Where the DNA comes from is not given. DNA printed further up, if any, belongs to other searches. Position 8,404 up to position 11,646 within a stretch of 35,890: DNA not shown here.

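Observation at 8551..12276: Orphan 1,241-aa protein with a split papain/calpain-like Gln-Cys ... His ... Asn-Trp signature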

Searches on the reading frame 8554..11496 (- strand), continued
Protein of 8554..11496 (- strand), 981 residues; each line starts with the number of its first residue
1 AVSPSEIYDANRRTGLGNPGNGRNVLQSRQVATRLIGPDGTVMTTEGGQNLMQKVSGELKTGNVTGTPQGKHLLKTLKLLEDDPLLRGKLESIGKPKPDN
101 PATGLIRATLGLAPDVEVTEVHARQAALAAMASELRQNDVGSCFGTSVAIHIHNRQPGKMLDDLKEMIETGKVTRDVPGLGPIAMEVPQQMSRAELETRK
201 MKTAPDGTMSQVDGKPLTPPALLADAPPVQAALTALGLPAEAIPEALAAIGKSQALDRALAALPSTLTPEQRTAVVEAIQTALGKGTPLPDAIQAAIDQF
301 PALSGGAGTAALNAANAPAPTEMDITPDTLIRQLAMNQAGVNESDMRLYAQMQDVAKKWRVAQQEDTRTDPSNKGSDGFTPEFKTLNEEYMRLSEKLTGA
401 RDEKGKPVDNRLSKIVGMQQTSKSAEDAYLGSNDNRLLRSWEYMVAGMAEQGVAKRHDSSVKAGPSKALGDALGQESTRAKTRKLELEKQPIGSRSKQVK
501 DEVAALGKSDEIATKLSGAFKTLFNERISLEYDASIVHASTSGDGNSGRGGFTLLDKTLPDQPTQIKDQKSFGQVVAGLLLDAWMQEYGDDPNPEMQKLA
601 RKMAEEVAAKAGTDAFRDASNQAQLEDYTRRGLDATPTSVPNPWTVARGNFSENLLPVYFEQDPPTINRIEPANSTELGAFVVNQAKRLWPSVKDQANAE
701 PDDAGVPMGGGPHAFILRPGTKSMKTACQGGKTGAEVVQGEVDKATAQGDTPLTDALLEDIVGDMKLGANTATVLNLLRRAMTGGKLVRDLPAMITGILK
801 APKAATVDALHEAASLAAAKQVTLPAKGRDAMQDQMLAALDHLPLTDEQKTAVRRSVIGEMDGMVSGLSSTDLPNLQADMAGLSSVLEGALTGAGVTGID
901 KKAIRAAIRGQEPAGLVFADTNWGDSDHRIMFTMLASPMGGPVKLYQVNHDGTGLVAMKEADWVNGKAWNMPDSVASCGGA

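Call 64: find_encoding_contigs(protein=P0169, flank=10000, max_places=2)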
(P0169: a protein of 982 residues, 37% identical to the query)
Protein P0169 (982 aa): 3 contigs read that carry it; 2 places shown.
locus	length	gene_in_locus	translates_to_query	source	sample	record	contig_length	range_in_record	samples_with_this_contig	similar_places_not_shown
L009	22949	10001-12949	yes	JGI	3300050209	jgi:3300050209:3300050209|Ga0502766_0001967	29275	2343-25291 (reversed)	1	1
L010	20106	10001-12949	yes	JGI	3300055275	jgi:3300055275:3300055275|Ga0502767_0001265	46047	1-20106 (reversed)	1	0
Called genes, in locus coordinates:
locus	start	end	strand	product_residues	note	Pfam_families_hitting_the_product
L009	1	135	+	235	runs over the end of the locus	PF03167:UDG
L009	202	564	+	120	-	-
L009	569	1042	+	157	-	PF00460:Flg_bb_rod (weak)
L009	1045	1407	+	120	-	PF02049:FliE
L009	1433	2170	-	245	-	PF00902:TatC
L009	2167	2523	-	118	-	PF02416:TatA_B_E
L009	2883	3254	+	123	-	PF00072:Response_reg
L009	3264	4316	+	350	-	PF00072:Response_reg, PF00211:Guanylate_cyc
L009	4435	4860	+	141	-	PF12686:DUF3800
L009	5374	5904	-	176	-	PF17435:CT_584-like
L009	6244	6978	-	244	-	PF03677:UPF0137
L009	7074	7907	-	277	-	PF01656:CbiA, PF06564:CBP_BcsQ, PF10609:ParA (weak), PF13614:AAA_31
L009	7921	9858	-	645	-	PF02824:TGS (weak), PF07973:tRNA_SAD, PF00587:tRNA-synt_2b, PF03129:HGTP_anticodon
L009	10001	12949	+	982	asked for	-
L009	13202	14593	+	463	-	-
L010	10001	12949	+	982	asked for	-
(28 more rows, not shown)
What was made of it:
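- P0169 lies in a chlamydial genome (CT_584-like, UPF0137/pGP6-D and thrS-parA synteny; call 64).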

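Call 65: find_encoding_contigs(protein=P0010, flank=10000, max_places=2)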
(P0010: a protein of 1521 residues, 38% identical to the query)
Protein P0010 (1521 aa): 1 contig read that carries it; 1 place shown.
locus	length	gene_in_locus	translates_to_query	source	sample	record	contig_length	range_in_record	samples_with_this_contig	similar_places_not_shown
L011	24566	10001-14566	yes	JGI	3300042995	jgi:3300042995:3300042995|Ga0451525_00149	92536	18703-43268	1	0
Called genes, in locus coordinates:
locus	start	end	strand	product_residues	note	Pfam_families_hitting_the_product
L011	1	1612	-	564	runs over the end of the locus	PF12729:4HB_MCP_1, PF00672:HAMP (faint), PF00015:MCPsignal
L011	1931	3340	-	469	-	PF03951:Gln-synt_N, PF00120:Gln-synt_C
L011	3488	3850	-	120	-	PF00543:P-II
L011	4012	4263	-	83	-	-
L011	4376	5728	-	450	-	PF01243:PNPOx_N, PF01590:GAF, PF13185:GAF_2, PF13492:GAF_3 (weak)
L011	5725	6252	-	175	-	-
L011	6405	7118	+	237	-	PF01814:Hemerythrin (weak)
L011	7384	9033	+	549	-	-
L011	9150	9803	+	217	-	PF08239:SH3_3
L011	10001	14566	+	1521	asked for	-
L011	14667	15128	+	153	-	-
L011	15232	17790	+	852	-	PF21760:SecD_1st, PF22599:SecDF_P1_head, PF02355:SecD_SecF_C, PF03176:MMPL, PF07549:Sec_GG (weak), PF00873:ACR_tran (weak), PF02355:SecD_SecF_C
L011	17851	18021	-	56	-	-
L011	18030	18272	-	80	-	-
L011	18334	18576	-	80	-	-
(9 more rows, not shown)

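Call 67: search_solved_structures(query=A4, max_evalue=10, show_alignments=2)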
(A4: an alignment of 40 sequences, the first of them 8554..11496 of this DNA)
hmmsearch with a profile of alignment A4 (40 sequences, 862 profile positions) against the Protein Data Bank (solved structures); distinct sequences matched with E-value up to 10: 4.
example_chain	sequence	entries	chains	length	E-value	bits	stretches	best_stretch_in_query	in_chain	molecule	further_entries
2bnl_A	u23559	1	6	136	0.42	12.1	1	403-471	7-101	MODULATOR PROTEIN RSBR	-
1jjr_A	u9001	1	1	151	0.66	11.5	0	331-369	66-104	THYROID AUTOANTIGEN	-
5cwh_A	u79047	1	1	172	2.2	9.8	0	372-475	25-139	Designed helical repeat protein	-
5h78_A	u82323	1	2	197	4.7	8.7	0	524-582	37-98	cAMP-dependent protein kinase type II-alpha regulatory subunit,DHR14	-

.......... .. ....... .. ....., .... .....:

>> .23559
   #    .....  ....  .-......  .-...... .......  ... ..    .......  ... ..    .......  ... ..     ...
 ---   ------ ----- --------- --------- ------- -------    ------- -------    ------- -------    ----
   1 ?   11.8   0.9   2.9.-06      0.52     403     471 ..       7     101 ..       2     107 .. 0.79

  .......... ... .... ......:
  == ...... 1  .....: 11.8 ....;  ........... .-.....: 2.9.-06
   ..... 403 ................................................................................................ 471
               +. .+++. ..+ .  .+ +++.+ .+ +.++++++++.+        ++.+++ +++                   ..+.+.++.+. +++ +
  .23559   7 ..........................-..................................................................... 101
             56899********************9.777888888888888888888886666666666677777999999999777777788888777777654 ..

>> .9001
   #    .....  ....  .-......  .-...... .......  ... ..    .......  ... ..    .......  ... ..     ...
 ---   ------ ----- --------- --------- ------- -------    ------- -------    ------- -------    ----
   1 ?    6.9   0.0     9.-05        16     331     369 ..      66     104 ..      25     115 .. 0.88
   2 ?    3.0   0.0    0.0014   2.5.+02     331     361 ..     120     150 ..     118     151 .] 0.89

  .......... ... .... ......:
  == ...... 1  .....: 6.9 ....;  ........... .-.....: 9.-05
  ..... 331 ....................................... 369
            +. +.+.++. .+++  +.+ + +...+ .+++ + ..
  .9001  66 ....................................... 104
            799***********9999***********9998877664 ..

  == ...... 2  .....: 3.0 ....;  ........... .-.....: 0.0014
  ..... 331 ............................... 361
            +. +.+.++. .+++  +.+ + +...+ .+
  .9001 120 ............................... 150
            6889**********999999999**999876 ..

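Call 68: find_encoding_contigs(protein=P0170, flank=10000, max_places=1)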
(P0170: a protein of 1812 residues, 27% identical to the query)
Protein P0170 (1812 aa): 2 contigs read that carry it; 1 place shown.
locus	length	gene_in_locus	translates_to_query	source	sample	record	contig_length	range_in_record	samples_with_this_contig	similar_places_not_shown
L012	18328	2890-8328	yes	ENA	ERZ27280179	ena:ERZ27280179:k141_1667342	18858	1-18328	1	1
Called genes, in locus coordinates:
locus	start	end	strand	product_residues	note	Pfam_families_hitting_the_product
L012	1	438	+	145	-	?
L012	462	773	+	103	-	PF03992:ABM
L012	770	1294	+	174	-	PF00903:Glyoxalase, PF13669:Glyoxalase_4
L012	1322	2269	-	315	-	PF02737:3HCDH_N, PF00725:3HCDH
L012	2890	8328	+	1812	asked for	-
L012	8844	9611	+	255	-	PF00072:Response_reg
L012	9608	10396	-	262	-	PF00072:Response_reg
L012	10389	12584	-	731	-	PF00989:PAS, PF08448:PAS_4, PF00989:PAS, PF08448:PAS_4, PF13426:PAS_9, PF00512:HisKA, PF02518:HATPase_c, PF00072:Response_reg, +2 more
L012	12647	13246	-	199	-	PF00857:Isochorismatase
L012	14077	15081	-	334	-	PF13407:Peripla_BP_4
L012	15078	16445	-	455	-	PF00480:ROK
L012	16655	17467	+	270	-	PF01261:AP_endonuc_2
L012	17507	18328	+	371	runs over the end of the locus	PF13407:Peripla_BP_4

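Call 69: find_encoding_contigs(protein=P0171, flank=10000, max_places=1)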
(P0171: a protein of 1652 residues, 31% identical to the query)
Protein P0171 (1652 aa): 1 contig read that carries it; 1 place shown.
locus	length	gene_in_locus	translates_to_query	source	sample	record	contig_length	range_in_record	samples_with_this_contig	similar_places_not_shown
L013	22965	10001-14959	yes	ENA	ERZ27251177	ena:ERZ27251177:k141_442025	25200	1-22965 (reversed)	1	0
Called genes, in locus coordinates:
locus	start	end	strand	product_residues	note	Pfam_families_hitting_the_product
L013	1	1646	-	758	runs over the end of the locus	PF00111:Fer2, PF13510:Fer2_4, PF10588:NADH-G_4Fe-4S_3, PF22117:Fer4_Nqo3, PF04879:Molybdop_Fe4S4, PF22151:Fer4_NDSU1 (faint), PF00384:Molybdopterin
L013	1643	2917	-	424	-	PF01512:Complex1_51K, PF10531:SLBB, PF22461:SLBB_2 (weak), PF10589:NADH_4Fe-4S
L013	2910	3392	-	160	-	PF01257:2Fe-2S_thioredx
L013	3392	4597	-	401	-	PF00346:Complex1_49kDa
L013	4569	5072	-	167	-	PF00329:Complex1_30kDa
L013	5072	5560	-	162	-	PF01058:Oxidored_q6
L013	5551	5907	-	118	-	PF00507:Oxidored_q4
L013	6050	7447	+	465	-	-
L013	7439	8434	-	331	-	PF00291:PALP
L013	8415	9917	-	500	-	PF07969:Amidohydro_3, PF01979:Amidohydro_1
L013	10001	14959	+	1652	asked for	-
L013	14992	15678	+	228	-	PF00392:GntR, PF07729:FCD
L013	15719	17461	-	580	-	PF07244:POTRA (weak), PF01103:Omp85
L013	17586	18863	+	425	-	PF00202:Aminotran_3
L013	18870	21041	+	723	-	PF01972:SDH_protease (weak), PF25145:NfeD1b_N, PF24961:NfeD_membrane, PF01957:NfeD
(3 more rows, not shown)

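Call 70: find_encoding_contigs(protein=P0172, flank=10000, max_places=1)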
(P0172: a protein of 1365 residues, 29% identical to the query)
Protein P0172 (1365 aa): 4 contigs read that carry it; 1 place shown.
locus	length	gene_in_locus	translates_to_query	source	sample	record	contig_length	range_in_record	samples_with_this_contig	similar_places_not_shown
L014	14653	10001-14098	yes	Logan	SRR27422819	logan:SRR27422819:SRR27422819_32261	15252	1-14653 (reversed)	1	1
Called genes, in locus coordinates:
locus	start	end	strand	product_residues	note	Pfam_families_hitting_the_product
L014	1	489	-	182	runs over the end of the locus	PF02469:Fasciclin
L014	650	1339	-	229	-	PF10099:RskA_C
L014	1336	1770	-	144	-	PF04542:Sigma70_r2, PF08281:Sigma70_r4_2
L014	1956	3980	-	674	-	PF17650:RACo_linker, PF17651:Raco_middle, PF14574:RACo_C_ter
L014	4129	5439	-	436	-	PF01595:CNNM, PF00571:CBS, PF03471:CorC_HlyC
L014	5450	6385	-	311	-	PF02899:Phage_int_SAM_1, PF00589:Phage_integrase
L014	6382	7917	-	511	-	-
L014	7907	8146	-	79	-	-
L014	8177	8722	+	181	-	PF13189:Cytidylate_kin2 (faint), PF13238:AAA_18, PF01202:SKI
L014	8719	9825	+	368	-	PF00465:Fe-ADH (weak), PF13685:Fe-ADH_2, PF01761:DHQ_synthase, PF24621:DHQS_C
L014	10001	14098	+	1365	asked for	-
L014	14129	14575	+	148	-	-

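Call 74: predict_structure(alignment_id=A4)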
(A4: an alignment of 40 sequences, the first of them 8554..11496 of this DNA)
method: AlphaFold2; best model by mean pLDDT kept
length: 981 residues; sequences in the alignment: 40
mean_pLDDT: 90.7   pTM: 0.89
mean pLDDT of the five models: 90.7, 88.0, 86.1, 85.9, 84.8
residues with pLDDT >= 90: 691; 70-90: 260; 50-70: 30; < 50: 0
segments of 3 or more residues with pLDDT < 50: none
pLDDT, mean of each block of 10 residues (from residue 1): 82 94 93 92 72 66 71 91 96 96 97 96 98 95 96 96 98 94 90 94 98 96 98 97 97 93 91 91 90 95 89 90 97 97 92 85 75 85 91 90 83 94 96 96 96 85 96 98 96 92 97 98 94 92 88 89 87 92 92 95 92 94 94 83 91 94 95 97 97 93 92 95 94 96 92 89 86 91 92 90 80 91 80 84 81 88 81 76 83 83 73 87 92 95 93 88 95 92 69
secondary structure, 60 per line:
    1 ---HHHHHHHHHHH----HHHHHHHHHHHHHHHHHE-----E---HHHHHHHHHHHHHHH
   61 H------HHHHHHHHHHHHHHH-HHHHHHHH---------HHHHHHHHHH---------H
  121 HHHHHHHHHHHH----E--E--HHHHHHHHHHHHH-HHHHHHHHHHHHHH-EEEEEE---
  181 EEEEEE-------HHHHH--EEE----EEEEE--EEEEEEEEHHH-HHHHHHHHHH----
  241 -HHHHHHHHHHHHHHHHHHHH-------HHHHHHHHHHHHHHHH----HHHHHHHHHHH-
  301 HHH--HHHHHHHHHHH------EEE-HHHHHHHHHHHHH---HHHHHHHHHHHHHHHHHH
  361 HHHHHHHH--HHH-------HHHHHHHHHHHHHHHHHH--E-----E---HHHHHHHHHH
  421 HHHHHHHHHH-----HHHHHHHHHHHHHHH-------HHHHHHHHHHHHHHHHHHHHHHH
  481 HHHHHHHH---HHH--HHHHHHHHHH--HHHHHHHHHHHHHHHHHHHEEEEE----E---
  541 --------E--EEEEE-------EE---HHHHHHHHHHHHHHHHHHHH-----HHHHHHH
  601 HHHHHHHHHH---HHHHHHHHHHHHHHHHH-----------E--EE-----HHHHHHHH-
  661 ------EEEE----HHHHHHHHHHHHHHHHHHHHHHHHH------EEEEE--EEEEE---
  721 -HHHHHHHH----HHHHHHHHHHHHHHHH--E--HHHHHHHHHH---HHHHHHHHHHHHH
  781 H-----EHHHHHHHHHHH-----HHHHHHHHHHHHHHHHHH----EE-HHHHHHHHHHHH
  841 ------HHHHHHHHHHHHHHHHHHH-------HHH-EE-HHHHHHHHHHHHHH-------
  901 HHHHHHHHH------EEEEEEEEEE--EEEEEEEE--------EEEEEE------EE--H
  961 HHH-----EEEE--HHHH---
elements in order (helices of 4 or more, strands of 3 or more residues): H4-14 H19-35 H46-61 H68-82 H84-91 H101-110 H120-132 H143-155 H157-170 E172-177 E181-186 H194-198 E201-203 E208-212 E215-222 H227-236 H242-261 H269-284 H289-299 H306-316 E323-325 H327-339 H343-368 H381-398 H411-430 H436-450 H458-488 H497-506 H509-527 E528-532 E552-556 H569-588 H594-610 H614-630 H652-659 E667-670 H675-699 E706-710 E713-717 H722-729 H734-749 H755-764 H768-781 H788-798 H804-821 H829-840 H847-865 H880-893 H901-909 E916-925 E928-935 E944-949 H960-963 E969-972 H975-978
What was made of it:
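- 8650..8751 (-): beta3-beta5 (aa 1176-1209): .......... / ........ / KLYQVN. D1180 (8737-8739), N1182 and W1183 (8728-8733) sit on beta3. They are the proposed third catalytic residue (Asn or Asp) and the shielding Trp. Strands E916-925, E928-935 and E944-949, pLDDT 92 (call 74).
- Closest known: Papain family. Same: Cys sits at a helix N-terminus (call 74).
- Checked: (7) The core is mostly helical (call 74).
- Local pLDDT is 92-96 at all three sites (call 74).
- Tried and rejected: Rejected: the Cys is preceded by a helix and not a strand, and the strands form hairpins rather than a parallel sheet (call 74).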

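Call 77: fold_search(model_id=the predicted structure, library=pdb)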
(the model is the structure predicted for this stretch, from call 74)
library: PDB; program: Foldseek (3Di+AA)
matches with E <= 10: 136; with E <= 0.001: 0
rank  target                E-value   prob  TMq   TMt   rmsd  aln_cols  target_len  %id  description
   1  3lra                  4.1e-01  0.13  0.06  0.14  18.2       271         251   12  Structural Basis for Assembling a Human Tripartite Complex Dlg1-MPP7-Mals3 (released 2010-11-17)
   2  9j0a_A                8.2e-01  0.04  0.07  0.08  28.9       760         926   10  Complex structure of ANKRD11/STAG2/RAD21 (released 2025-03-19)
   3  6qxa_D                1.2e+00  0.02  0.06  0.07  35.0       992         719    9  Structure of membrane bound pyrophosphatase from Thermotoga maritima in complex with imidodiphosphate and N-[(2-amino- (released 2019-04-10)
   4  1cii                  1.6e+00  0.02  0.06  0.09  50.2       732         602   10  COLICIN IA (released 1998-01-14)
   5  3cy5_A                1.8e+00  0.09  0.05  0.23  16.6       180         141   15  Crystal structure determination of buffalo (Bubalus bubalis) hemoglobin at 2 angstrom resolution (released 2009-04-28)
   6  7k4m_D                2.5e+00  0.09  0.05  0.23  16.9       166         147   16  Crystal structure of MetAP2 Modified Hemoglobin S (released 2021-10-13)
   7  9k32_A                2.5e+00  0.06  0.05  0.06  22.1       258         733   10  Cryo-EM structure of the NbaCas9-guide RNA-target DNA complex (released 2026-02-04)
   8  1uiw_F                2.6e+00  0.09  0.05  0.23  17.2       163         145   15  Crystal Structures of Unliganded and Half-Liganded Human Hemoglobin Derivatives Cross-Linked between Lys 82beta1 and L (released 2003-08-12)
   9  6ihx_B                2.6e+00  0.08  0.05  0.23  16.3       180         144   13  Crystal Structure Analysis of bovine Hemoglobin modified by SNP (released 2018-12-12)
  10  1out_A                2.6e+00  0.08  0.05  0.23  16.7       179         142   18  TROUT HEMOGLOBIN I (released 1997-01-11)
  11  3cy5_B                3.0e+00  0.06  0.05  0.22  17.5       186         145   12  Crystal structure determination of buffalo (Bubalus bubalis) hemoglobin at 2 angstrom resolution (released 2009-04-28)
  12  3a0g_A                3.1e+00  0.09  0.05  0.23  16.2       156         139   16  Crystal structure analysis of guinea pig oxyhemoglobin at 2.5 angstroms resolution (released 2010-03-23)
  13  7w6k_A                3.2e+00  0.03  0.06  0.12  27.5       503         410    9  Cryo-EM structure of GmALMT12/QUAC1 anion channel (released 2022-03-16)
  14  4mqh_A                3.4e+00  0.06  0.05  0.22  18.4       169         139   14  Structure of Aquomet Hemoglobin Evans alphaV62Mbetawt (released 2013-10-02)
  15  3d4x_A                3.5e+00  0.08  0.05  0.23  17.3       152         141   15  Crystal structure determination of cat (Felis silvestris catus) hemoglobin at 2.2 angstrom resolution (released 2009-05-19)
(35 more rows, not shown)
